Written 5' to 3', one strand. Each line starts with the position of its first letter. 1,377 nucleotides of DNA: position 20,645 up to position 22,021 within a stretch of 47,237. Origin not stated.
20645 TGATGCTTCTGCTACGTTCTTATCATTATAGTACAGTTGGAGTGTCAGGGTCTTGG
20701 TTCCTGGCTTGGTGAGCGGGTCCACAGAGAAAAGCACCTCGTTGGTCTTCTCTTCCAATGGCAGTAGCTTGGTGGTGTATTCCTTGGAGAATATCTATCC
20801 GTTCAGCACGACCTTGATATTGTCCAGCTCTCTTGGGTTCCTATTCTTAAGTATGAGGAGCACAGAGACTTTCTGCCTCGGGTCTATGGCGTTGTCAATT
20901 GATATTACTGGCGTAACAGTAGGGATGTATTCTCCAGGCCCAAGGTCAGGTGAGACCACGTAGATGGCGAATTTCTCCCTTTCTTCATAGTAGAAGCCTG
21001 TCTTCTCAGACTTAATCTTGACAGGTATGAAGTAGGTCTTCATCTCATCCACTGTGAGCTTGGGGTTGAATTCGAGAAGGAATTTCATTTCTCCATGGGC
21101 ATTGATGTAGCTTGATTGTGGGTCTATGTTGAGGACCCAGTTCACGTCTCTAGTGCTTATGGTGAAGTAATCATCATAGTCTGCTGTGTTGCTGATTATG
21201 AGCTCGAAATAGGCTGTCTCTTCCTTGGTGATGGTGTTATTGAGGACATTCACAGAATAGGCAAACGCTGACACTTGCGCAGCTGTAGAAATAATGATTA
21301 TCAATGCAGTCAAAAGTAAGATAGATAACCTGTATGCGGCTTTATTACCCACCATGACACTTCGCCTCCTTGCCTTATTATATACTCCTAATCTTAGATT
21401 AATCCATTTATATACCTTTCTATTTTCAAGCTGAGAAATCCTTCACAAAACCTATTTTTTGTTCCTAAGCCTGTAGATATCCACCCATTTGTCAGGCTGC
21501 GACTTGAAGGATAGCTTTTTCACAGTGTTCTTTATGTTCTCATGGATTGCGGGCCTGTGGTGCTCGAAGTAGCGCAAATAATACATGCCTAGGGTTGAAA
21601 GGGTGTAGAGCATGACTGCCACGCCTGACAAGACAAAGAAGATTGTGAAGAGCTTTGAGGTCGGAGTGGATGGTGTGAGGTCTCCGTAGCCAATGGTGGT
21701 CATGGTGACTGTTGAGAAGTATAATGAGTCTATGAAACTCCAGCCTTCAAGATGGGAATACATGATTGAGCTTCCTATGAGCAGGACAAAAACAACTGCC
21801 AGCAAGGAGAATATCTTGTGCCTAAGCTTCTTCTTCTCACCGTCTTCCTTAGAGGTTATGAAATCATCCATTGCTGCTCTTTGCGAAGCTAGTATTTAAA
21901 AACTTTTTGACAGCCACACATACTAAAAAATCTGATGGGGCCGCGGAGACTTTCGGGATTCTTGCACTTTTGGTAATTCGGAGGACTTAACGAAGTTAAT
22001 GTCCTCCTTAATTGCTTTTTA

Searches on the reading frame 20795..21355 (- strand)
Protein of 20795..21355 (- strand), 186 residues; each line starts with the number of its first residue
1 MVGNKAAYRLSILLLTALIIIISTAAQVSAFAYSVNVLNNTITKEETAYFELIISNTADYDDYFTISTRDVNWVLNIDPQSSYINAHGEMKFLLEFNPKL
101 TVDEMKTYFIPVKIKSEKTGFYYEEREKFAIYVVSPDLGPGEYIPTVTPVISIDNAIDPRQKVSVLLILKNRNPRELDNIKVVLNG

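Call 17: search_protein_families(library=pfam, proteins=[window:20795-21355:-], max_evalue=0.001)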
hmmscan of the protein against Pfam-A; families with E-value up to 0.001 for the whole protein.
window:20795-21355:- (186 aa): 1 family
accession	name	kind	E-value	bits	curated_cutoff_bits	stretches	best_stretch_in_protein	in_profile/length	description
PF24507.1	Ig_CFAP65_4th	-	0.00014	22.6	27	1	53-113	3-63/76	CFAP65, fourth Ig-like domain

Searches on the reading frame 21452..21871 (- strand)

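Call 17: search_protein_families(library=pfam, proteins=[window:21452-21871:-], max_evalue=0.001)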
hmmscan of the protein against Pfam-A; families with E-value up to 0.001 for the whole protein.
window:21452-21871:- (139 aa): 2 families
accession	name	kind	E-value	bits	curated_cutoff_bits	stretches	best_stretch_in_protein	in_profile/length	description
PF07885.22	Ion_trans_2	-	9.3e-22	77.1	22.5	1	26-98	2-77/79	Ion channel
PF00520.37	Ion_trans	-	4.2e-06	26.6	25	1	20-87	129-222/241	Ion transport protein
